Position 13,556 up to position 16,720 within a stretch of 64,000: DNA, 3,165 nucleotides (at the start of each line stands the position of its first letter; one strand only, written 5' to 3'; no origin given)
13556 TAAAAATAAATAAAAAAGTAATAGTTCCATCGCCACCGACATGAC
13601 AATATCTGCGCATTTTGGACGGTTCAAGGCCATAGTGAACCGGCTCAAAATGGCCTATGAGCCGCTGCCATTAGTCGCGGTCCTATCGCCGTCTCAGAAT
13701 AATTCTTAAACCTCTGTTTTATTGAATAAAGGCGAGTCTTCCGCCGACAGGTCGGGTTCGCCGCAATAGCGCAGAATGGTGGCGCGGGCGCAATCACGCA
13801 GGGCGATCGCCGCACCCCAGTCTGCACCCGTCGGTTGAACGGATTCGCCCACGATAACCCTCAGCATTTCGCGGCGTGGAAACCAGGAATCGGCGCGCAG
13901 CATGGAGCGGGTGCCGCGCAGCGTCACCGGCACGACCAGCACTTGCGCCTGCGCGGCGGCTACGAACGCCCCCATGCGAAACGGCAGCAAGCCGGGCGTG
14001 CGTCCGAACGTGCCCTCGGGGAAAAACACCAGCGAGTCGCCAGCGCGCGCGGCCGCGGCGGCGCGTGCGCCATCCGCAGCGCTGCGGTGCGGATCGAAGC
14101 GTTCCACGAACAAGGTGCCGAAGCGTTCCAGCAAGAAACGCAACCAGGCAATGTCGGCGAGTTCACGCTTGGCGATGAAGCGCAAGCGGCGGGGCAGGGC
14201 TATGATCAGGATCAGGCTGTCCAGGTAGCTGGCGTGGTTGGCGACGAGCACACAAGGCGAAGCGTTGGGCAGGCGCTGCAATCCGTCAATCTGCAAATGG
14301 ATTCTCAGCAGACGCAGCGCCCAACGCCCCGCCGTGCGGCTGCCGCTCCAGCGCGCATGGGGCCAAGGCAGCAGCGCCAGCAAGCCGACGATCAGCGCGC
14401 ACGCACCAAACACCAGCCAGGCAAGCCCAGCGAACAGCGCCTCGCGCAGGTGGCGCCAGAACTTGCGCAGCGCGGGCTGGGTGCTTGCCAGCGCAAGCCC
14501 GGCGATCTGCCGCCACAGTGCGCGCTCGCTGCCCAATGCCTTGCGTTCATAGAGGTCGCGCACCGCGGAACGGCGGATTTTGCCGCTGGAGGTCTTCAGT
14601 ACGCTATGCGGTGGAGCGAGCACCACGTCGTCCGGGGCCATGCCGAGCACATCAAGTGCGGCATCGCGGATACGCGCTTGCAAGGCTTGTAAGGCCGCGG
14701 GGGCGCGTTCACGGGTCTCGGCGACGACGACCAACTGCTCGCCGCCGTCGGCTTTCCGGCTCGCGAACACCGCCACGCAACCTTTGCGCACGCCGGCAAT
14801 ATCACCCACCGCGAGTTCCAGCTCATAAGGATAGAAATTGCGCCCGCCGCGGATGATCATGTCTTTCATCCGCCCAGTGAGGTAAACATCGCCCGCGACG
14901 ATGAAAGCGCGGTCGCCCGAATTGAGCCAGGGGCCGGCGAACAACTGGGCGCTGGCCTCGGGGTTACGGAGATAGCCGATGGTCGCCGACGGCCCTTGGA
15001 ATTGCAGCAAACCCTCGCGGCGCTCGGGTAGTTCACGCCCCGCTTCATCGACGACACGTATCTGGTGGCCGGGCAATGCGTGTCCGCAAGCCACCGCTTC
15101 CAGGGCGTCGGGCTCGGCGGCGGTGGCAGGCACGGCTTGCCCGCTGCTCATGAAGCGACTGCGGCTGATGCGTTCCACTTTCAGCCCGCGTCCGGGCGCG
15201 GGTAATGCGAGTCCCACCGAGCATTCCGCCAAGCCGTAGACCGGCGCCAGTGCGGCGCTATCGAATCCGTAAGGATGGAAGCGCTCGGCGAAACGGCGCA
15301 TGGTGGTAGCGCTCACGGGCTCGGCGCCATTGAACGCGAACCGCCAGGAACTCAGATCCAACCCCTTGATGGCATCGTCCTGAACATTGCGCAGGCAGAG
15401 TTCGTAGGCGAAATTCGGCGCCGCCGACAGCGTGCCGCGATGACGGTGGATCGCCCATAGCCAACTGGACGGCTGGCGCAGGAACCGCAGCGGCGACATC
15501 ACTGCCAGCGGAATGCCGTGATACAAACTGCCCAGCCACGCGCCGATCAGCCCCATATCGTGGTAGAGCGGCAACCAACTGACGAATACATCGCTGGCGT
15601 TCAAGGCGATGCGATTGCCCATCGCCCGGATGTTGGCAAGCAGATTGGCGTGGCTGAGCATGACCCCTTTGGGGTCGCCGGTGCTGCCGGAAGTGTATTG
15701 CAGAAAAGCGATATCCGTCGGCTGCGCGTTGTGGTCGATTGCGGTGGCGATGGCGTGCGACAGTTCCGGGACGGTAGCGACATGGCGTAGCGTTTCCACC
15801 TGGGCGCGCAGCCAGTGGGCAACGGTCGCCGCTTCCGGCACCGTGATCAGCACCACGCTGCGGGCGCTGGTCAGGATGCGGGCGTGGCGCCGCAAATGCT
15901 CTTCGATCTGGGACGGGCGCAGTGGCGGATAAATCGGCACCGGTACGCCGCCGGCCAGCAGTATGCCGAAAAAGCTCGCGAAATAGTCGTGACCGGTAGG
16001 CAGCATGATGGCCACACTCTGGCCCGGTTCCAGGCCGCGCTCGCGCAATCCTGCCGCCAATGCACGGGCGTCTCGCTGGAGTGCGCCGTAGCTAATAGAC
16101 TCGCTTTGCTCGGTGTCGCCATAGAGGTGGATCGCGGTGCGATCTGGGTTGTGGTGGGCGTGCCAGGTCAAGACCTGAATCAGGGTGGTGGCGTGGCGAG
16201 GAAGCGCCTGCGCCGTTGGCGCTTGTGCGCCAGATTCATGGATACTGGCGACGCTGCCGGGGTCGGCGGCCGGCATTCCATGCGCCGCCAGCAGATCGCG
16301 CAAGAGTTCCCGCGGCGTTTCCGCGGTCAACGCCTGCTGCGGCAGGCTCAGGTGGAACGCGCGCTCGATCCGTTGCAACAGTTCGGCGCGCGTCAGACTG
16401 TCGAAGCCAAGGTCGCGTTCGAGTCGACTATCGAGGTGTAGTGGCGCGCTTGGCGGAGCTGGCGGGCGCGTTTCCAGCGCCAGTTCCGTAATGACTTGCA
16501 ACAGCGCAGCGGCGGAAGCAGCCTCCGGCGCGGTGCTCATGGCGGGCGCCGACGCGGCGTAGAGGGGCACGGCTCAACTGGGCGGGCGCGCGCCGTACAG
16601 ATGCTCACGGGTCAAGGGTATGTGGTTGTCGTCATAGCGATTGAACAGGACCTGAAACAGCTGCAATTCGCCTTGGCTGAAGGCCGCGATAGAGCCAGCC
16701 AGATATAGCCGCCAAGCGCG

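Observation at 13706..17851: Two-gene lipid operon: Cfa-like SAM methyltransferase plus an ACP / fatty acyl-AMP ligase / lysophospholipid acyltransferase fusion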

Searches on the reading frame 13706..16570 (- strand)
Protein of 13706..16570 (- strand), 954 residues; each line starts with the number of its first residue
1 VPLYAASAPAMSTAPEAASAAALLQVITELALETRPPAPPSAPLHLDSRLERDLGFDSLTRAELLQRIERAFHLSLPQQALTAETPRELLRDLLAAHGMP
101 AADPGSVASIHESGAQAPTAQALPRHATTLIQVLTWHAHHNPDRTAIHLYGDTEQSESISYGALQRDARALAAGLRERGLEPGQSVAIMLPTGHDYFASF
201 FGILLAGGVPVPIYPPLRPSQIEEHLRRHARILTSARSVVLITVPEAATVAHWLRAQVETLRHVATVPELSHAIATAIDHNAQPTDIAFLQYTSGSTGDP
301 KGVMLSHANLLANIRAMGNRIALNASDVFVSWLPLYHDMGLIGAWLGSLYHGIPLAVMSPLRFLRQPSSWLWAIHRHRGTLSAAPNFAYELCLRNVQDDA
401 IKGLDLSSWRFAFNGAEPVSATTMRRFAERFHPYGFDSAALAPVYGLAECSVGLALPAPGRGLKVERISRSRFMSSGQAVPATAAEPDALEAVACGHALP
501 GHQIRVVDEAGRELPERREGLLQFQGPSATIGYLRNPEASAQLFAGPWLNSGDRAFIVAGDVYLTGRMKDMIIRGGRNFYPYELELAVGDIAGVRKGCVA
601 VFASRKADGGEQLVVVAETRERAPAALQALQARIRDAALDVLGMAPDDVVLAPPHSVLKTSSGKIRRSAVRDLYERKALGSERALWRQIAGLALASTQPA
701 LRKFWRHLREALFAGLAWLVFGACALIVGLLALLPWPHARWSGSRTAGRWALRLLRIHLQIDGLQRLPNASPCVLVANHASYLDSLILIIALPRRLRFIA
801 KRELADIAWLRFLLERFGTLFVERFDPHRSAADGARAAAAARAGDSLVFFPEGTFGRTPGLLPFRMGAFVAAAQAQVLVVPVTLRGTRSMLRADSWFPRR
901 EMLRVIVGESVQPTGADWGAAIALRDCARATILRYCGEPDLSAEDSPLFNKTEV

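Call 3: search_protein_families(library=pfam, proteins=[window:13706-16570:-], max_evalue=0.01)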
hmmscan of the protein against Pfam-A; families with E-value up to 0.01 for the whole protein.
window:13706-16570:- (954 aa): 4 families
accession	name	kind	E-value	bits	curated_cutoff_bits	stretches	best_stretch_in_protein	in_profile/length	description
PF00501.34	AMP-binding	-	9.6e-74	248.9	29.9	1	135-534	2-384/384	AMP-binding enzyme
PF01553.26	Acyltransferase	-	5e-28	98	23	1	759-884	2-131/132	Acyltransferase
PF00550.31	PP-binding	-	2.3e-08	34.6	20.8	1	43-91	17-65/67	Phosphopantetheine attachment site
PF23024.1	AMP-dom_DIP2-like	-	0.0021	18.5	27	1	570-679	2-105/110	Disco-interacting protein 2-like, AMP domain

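Call 4: search_protein_families(library=ncbifam, proteins=[window:13706-16570:-], max_evalue=0.01)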
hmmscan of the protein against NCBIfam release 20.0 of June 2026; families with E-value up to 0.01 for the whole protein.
window:13706-16570:- (954 aa): 114 families (the best 25 are shown)
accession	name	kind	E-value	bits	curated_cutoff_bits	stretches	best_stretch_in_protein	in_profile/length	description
NF004282.0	PRK05691.1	subfamily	5.6e-127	424.2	4090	1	127-679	8-563/4334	non-ribosomal peptide synthase/polyketide synthase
NF006624.1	PRK09192.1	subfamily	2.9e-123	412.2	600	1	129-678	17-564/567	fatty acyl-AMP ligase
NF005850.0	PRK07768.1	subfamily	5.5e-118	394.6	572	1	149-673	20-542/545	long-chain-fatty-acid--CoA ligase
NF004509.1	PRK05850.1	subfamily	2.2e-97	326.7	775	1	128-677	3-571/578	fatty-acid--AMP ligase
NF009124.0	PRK12476.1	subfamily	1.8e-84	284.1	922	2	127-544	33-454/612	fatty acyl-AMP ligase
NF038339.3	FAAL_FadD32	equivalog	7.4e-84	282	975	2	155-544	49-438/625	long-chain-fatty-acid--AMP ligase FadD32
NF040633.1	FadD32_Coryne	exception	1.7e-83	280.9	875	1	149-674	51-612/614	FadD32-like long-chain-fatty-acid--AMP ligase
NF038337.1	FAAL_FadD21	exception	3.2e-82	276.9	1100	1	129-678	5-573/579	fatty-acid--AMP ligase FAAL21/FadD21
NF004510.0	PRK05851.1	equivalog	1.2e-80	271.2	621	1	150-674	23-520/525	long-chain-fatty acid--ACP ligase MbtM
NF038338.1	FAAL_FadD28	exception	2.6e-71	240.7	1100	1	158-676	38-572/580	fatty-acid--AMP ligase FAAL28/FadD28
NF004837.0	PRK06187.1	subfamily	1.8e-67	227.8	476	1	126-677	6-525/531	long-chain-fatty-acid--CoA ligase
NF006386.0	PRK08633.1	equivalog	3e-59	200.8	1221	2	258-641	751-1111/1147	acyl-[ACP]--phospholipid O-acyltransferase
NF004114.0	PRK05605.1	equivalog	2.3e-48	164.9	766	3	494-673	392-568/575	long-chain-fatty-acid--CoA ligase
NF005702.0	PRK07514.1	subfamily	3.1e-45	154.5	558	1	130-674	5-500/506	malonyl-CoA synthase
NF004511.1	PRK05852.1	equivalog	3.8e-45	154.5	650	1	131-674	2-504/505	FadD7 family fatty acid--CoA ligase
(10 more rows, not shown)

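Call 5: find_homologous_proteins(query=window:13706-16570:-, max_evalue=1e-10)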
Query window:13706-16570:- (954 aa): 8000 proteins with E <= 1e-10 among 8000 candidates; the best 120 are listed.
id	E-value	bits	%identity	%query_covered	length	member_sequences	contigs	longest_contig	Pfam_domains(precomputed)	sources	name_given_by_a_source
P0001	0.0e+0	2110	100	99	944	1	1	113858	PF00550.32,PF00501.35,PF01553.27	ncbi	ncbi:MAG: AMP-binding protein [Gammaproteobacteria bacterium]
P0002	0.0e+0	1198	60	99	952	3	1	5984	PF00550.32,PF00501.35,PF01553.27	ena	-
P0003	0.0e+0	1195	62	94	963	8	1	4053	PF00550.32,PF00501.35,PF01553.27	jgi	jgi:1-acyl-sn-glycerol-3-phosphate acyltransferase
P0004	0.0e+0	1193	61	98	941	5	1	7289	PF00550.32,PF00501.35,PF01553.27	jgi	jgi:1-acyl-sn-glycerol-3-phosphate acyltransferase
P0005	0.0e+0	1193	62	95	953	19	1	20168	PF00550.32,PF00501.35,PF01553.27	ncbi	-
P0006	0.0e+0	1189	62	95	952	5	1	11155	PF00550.32,PF00501.35,PF01553.27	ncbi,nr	ncbi:MAG: AMP-binding protein [Candidatus Competibacter sp.]|nr:AMP-binding protein [Candidatus Comp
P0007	0.0e+0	1189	62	95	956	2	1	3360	PF00550.32,PF00501.35,PF01553.27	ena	-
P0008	0.0e+0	1188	60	98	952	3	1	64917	PF00550.32,PF00501.35,PF01553.27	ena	-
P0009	0.0e+0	1187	61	97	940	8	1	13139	PF00550.32,PF00501.35,PF01553.27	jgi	-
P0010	0.0e+0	1186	59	98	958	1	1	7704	PF00550.32,PF00501.35,PF01553.27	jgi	jgi:1-acyl-sn-glycerol-3-phosphate acyltransferase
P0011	0.0e+0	1181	60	96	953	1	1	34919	PF00501.35,PF01553.27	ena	-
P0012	0.0e+0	1181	62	94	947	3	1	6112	PF00550.32,PF00501.35,PF01553.27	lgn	-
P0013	0.0e+0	1181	62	94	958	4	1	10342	PF00550.32,PF00501.35,PF01553.27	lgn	-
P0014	0.0e+0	1178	61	98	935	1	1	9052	PF00550.32,PF00501.35,PF01553.27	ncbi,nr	ncbi:MAG: AMP-binding protein [Candidatus Competibacteraceae bacterium]|nr:AMP-binding protein [Cand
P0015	0.0e+0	1177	62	97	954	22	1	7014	PF00550.32,PF00501.35,PF01553.27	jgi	-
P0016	0.0e+0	1177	60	99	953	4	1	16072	PF00550.32,PF00501.35,PF01553.27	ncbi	-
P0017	0.0e+0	1175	60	99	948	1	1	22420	PF00501.35,PF01553.27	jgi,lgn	jgi:1-acyl-sn-glycerol-3-phosphate acyltransferase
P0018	0.0e+0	1174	59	97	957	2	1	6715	PF00550.32,PF00501.35,PF01553.27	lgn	-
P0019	0.0e+0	1174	60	98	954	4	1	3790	PF00550.32,PF00501.35,PF01553.27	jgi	jgi:1-acyl-sn-glycerol-3-phosphate acyltransferase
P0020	0.0e+0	1174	61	95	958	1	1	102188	PF00550.32,PF00501.35,PF01553.27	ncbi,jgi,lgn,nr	ncbi:MAG TPA: AMP-binding protein [Candidatus Competibacter sp.]|nr:AMP-binding protein [Candidatus 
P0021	0.0e+0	1172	62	94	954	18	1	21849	PF00550.32,PF00501.35,PF01553.27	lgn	-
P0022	0.0e+0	1172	60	98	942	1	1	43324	PF00550.32,PF00501.35,PF01553.27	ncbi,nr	ncbi:MAG: AMP-binding protein [Gammaproteobacteria bacterium]|nr:AMP-binding protein [Gammaproteobac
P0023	0.0e+0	1171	60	98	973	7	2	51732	PF00550.32,PF00501.35,PF01553.27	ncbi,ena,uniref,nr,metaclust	ncbi:AMP-dependent synthetase and ligase [Candidatus Contendobacter odensis Run_B_J11]|uniref:AMP-de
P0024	0.0e+0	1171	60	97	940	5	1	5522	PF00550.32,PF00501.35,PF01553.27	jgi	jgi:1-acyl-sn-glycerol-3-phosphate acyltransferase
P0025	0.0e+0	1170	59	98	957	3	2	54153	PF00550.32,PF00501.35,PF01553.27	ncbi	-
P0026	0.0e+0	1168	60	95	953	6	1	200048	PF00550.32,PF00501.35,PF01553.27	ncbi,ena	-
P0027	0.0e+0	1167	59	99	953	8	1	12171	PF00550.32,PF00501.35,PF01553.27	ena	-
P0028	0.0e+0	1167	60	95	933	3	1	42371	PF00550.32,PF00501.35,PF01553.27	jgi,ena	-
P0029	0.0e+0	1167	62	95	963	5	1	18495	PF00501.35,PF01553.27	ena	-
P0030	0.0e+0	1166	59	98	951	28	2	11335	PF00550.32,PF00501.35,PF01553.27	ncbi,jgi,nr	ncbi:MAG TPA: AMP-binding protein [Candidatus Contendobacter sp.]|nr:AMP-binding protein [Candidatus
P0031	0.0e+0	1166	60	98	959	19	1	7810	PF00550.32,PF00501.35,PF01553.27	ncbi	-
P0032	0.0e+0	1165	60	95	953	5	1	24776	PF00550.32,PF00501.35,PF01553.27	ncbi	-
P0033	0.0e+0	1164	60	95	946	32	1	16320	PF00550.32,PF00501.35,PF01553.27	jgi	-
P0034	0.0e+0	1163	60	95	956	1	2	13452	PF00550.32,PF00501.35,PF01553.27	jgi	jgi:1-acyl-sn-glycerol-3-phosphate acyltransferase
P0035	0.0e+0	1163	60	98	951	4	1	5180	PF00550.32,PF00501.35,PF01553.27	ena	-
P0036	0.0e+0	1161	61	95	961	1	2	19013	PF00550.32,PF00501.35,PF01553.27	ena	-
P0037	0.0e+0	1161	59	95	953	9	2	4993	PF00550.32,PF00501.35,PF01553.27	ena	-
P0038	0.0e+0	1161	60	97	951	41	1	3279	PF00501.35,PF01553.27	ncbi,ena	-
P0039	0.0e+0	1161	61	95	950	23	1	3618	PF00501.35,PF01553.27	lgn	-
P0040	0.0e+0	1161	60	94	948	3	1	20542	PF00550.32,PF00501.35,PF01553.27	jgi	-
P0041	0.0e+0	1161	60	95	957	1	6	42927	PF00550.32,PF00501.35,PF01553.27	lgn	-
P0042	0.0e+0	1161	60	94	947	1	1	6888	PF00550.32,PF00501.35,PF01553.27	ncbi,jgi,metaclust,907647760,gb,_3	metaclust:\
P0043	0.0e+0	1160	61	94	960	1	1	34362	PF00550.32,PF00501.35,PF01553.27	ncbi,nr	ncbi:MAG: AMP-binding protein [Candidatus Competibacteraceae bacterium]|nr:AMP-binding protein [Cand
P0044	0.0e+0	1160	60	94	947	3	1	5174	PF00550.32,PF00501.35,PF01553.27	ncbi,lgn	ncbi:MAG: AMP-binding protein [Candidatus Competibacteraceae bacterium]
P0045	0.0e+0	1159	59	98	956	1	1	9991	PF00550.32,PF00501.35,PF01553.27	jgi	jgi:1-acyl-sn-glycerol-3-phosphate acyltransferase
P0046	0.0e+0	1159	58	98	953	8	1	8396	PF00501.35,PF01553.27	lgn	-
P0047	0.0e+0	1159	60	94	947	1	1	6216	PF00550.32,PF00501.35,PF01553.27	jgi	-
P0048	0.0e+0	1158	60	97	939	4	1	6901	PF00550.32,PF00501.35,PF01553.27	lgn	-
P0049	0.0e+0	1158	61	94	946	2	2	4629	PF00550.32,PF00501.35,PF01553.27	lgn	-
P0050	0.0e+0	1158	59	99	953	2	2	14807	PF00550.32,PF00501.35,PF01553.27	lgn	-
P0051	0.0e+0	1158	60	97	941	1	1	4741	PF00550.32,PF00501.35,PF01553.27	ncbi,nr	ncbi:MAG: AMP-binding protein [Pseudomonadota bacterium]|nr:AMP-binding protein [Pseudomonadota bact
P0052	0.0e+0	1158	61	95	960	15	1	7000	PF00550.32,PF00501.35,PF01553.27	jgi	-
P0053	0.0e+0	1157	59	98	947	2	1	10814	PF00550.32,PF00501.35,PF01553.27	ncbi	-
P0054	0.0e+0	1157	60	94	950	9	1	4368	PF00550.32,PF00501.35,PF01553.27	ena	-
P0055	0.0e+0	1156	61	94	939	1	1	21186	PF00550.32,PF00501.35,PF01553.27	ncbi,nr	ncbi:MAG TPA: AMP-binding protein [Candidatus Competibacteraceae bacterium]|nr:AMP-binding protein [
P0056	0.0e+0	1154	59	94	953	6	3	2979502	PF00550.32,PF00501.35,PF01553.27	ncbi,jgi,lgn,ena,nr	ncbi:MAG: AMP-binding protein [Gammaproteobacteria bacterium]|nr:AMP-binding protein [Gammaproteobac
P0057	0.0e+0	1153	60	94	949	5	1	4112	PF00501.35,PF01553.27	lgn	-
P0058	0.0e+0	1153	59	98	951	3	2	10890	PF00550.32,PF00501.35,PF01553.27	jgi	jgi:1-acyl-sn-glycerol-3-phosphate acyltransferase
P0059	0.0e+0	1153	59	96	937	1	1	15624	PF00550.32,PF00501.35,PF01553.27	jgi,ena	jgi:1-acyl-sn-glycerol-3-phosphate acyltransferase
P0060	0.0e+0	1153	59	98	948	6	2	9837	PF00550.32,PF00501.35,PF01553.27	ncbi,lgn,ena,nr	ncbi:MAG: AMP-binding protein [Gammaproteobacteria bacterium]|nr:AMP-binding protein [Gammaproteobac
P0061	0.0e+0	1153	58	99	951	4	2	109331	PF00550.32,PF00501.35,PF01553.27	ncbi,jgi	jgi:1-acyl-sn-glycerol-3-phosphate acyltransferase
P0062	0.0e+0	1152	60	94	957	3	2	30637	PF00550.32,PF00501.35,PF01553.27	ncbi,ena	-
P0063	0.0e+0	1152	60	94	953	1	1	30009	PF00550.32,PF00501.35,PF01553.27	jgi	-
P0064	0.0e+0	1152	60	94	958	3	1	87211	PF00501.35,PF01553.27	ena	-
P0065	0.0e+0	1151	60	95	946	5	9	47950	PF00501.35,PF01553.27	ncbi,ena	-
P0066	0.0e+0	1150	60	94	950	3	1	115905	PF00550.32,PF00501.35,PF01553.27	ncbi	-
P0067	0.0e+0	1148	59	98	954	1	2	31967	PF00550.32,PF00501.35,PF01553.27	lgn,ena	-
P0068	0.0e+0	1148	59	98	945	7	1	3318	PF00550.32,PF00501.35,PF01553.27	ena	-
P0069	0.0e+0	1147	60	94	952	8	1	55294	PF00550.32,PF00501.35,PF01553.27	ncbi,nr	ncbi:MAG: AMP-binding protein [Candidatus Contendobacter sp.]|nr:AMP-binding protein [Candidatus Con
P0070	0.0e+0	1147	60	94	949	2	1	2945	PF00550.32,PF00501.35,PF01553.27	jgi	-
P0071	0.0e+0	1146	59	97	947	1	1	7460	PF00550.32,PF00501.35,PF01553.27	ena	-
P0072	0.0e+0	1146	59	97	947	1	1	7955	PF00550.32,PF00501.35,PF01553.27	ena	-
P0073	0.0e+0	1145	60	94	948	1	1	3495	PF00550.32,PF00501.35,PF01553.27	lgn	-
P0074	0.0e+0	1145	58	97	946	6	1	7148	PF00550.32,PF00501.35,PF01553.27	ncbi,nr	ncbi:MAG: AMP-binding protein [Gammaproteobacteria bacterium]|nr:AMP-binding protein [Gammaproteobac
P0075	0.0e+0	1145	60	95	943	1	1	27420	PF00550.32,PF00501.35,PF01553.27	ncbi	ncbi:MAG: AMP-binding protein [Candidatus Competibacteraceae bacterium]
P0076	0.0e+0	1144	60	97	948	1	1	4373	PF00550.32,PF00501.35,PF01553.27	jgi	jgi:1-acyl-sn-glycerol-3-phosphate acyltransferase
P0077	0.0e+0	1143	59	94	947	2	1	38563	PF00550.32,PF00501.35,PF01553.27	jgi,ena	-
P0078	0.0e+0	1142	59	97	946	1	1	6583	PF00550.32,PF00501.35,PF01553.27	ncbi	-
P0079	0.0e+0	1142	59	97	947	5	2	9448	PF00550.32,PF00501.35,PF01553.27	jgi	jgi:acyl carrier protein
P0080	0.0e+0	1141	60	94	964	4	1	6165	PF00550.32,PF00501.35,PF01553.27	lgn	-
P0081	0.0e+0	1141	59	99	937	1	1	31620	PF00550.32,PF00501.35,PF01553.27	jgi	-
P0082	0.0e+0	1141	58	99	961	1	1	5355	PF00550.32,PF00501.35,PF01553.27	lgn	-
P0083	0.0e+0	1139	60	95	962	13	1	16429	PF00550.32,PF00501.35,PF01553.27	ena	-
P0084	0.0e+0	1138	59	97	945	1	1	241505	PF00550.32,PF00501.35,PF01553.27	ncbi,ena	-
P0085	0.0e+0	1138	59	96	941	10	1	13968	PF00550.32,PF00501.35,PF01553.27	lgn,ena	-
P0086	0.0e+0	1136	57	97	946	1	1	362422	PF00550.32,PF00501.35,PF01553.27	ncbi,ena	-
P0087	0.0e+0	1136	60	94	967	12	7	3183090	PF00550.32,PF00501.35,PF01553.27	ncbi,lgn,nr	ncbi:MAG: AMP-binding protein [Candidatus Competibacteraceae bacterium]|nr:AMP-binding protein [Cand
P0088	0.0e+0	1135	60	94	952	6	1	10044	PF00550.32,PF00501.35,PF01553.27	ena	-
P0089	0.0e+0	1135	59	98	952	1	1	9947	PF00550.32,PF00501.35,PF01553.27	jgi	-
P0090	0.0e+0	1135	60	94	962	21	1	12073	PF00550.32,PF00501.35,PF01553.27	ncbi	ncbi:MAG: 1-acylglycerol-3-phosphate O-acyltransferase [Candidatus Competibacter sp.]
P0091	0.0e+0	1134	58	97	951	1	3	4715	PF00550.32,PF00501.35,PF01553.27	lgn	-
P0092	0.0e+0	1134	57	97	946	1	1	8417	PF00550.32,PF00501.35,PF01553.27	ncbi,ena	-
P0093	0.0e+0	1133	60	96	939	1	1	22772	PF00550.32,PF00501.35,PF01553.27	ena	-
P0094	0.0e+0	1133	58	97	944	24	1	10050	PF00550.32,PF00501.35,PF01553.27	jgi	jgi:1-acyl-sn-glycerol-3-phosphate acyltransferase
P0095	0.0e+0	1133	59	98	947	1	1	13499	PF00550.32,PF00501.35,PF01553.27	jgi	jgi:acyl carrier protein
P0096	0.0e+0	1133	60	95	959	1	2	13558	PF00550.32,PF00501.35,PF01553.27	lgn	-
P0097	0.0e+0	1133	60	94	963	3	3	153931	PF00550.32,PF00501.35,PF01553.27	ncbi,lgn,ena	-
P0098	0.0e+0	1133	60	94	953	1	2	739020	PF00550.32,PF00501.35,PF01553.27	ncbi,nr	ncbi:MAG: AMP-binding protein [Gammaproteobacteria bacterium]|nr:AMP-binding protein [Gammaproteobac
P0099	0.0e+0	1132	58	97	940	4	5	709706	PF00550.32,PF00501.35,PF01553.27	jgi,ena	-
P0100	0.0e+0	1131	58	98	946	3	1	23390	PF00550.32,PF00501.35,PF01553.27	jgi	-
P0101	0.0e+0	1130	58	97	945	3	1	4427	PF00550.32,PF00501.35,PF01553.27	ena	-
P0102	0.0e+0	1129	58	97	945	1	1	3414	PF00550.32,PF00501.35,PF01553.27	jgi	-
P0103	0.0e+0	1129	58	97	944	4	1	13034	PF00550.32,PF00501.35,PF01553.27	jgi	-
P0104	0.0e+0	1128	57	99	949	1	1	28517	PF00550.32,PF00501.35,PF01553.27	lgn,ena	-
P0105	0.0e+0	1128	59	97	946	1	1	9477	PF00550.32,PF00501.35,PF01553.27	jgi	jgi:1-acyl-sn-glycerol-3-phosphate acyltransferase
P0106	0.0e+0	1127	57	97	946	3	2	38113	PF00550.32,PF00501.35,PF01553.27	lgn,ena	-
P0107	0.0e+0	1127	58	97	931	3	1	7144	PF00550.32,PF00501.35,PF01553.27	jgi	jgi:acyl carrier protein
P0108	0.0e+0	1127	59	97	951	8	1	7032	PF00550.32,PF00501.35,PF01553.27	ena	-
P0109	0.0e+0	1126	58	97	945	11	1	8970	PF00550.32,PF00501.35,PF01553.27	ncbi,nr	ncbi:MAG: AMP-binding protein [Proteobacteria bacterium]|nr:AMP-binding protein [Pseudomonadota bact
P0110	0.0e+0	1125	58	97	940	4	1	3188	PF00550.32,PF00501.35,PF01553.27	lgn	-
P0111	0.0e+0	1124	59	97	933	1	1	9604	PF00550.32,PF00501.35,PF01553.27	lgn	-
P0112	0.0e+0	1124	58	96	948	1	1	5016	PF00550.32,PF00501.35,PF01553.27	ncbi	-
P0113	0.0e+0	1123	57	98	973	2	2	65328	PF00550.32,PF00501.35,PF01553.27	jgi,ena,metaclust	metaclust:\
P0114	0.0e+0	1123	57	97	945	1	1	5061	PF00550.32,PF00501.35,PF01553.27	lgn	-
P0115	0.0e+0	1122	59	92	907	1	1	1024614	PF00501.35,PF01553.27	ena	-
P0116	0.0e+0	1122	58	96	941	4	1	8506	PF00550.32,PF00501.35,PF01553.27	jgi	jgi:acyl carrier protein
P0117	0.0e+0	1121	58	97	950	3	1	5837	PF00550.32,PF00501.35,PF01553.27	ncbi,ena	-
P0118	0.0e+0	1121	57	98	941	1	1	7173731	PF00550.32,PF00501.35,PF01553.27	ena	-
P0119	0.0e+0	1121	56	99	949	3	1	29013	PF00550.32,PF00501.35,PF01553.27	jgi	jgi:1-acyl-sn-glycerol-3-phosphate acyltransferase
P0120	0.0e+0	1121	58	97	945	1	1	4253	PF00550.32,PF00501.35,PF01553.27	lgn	-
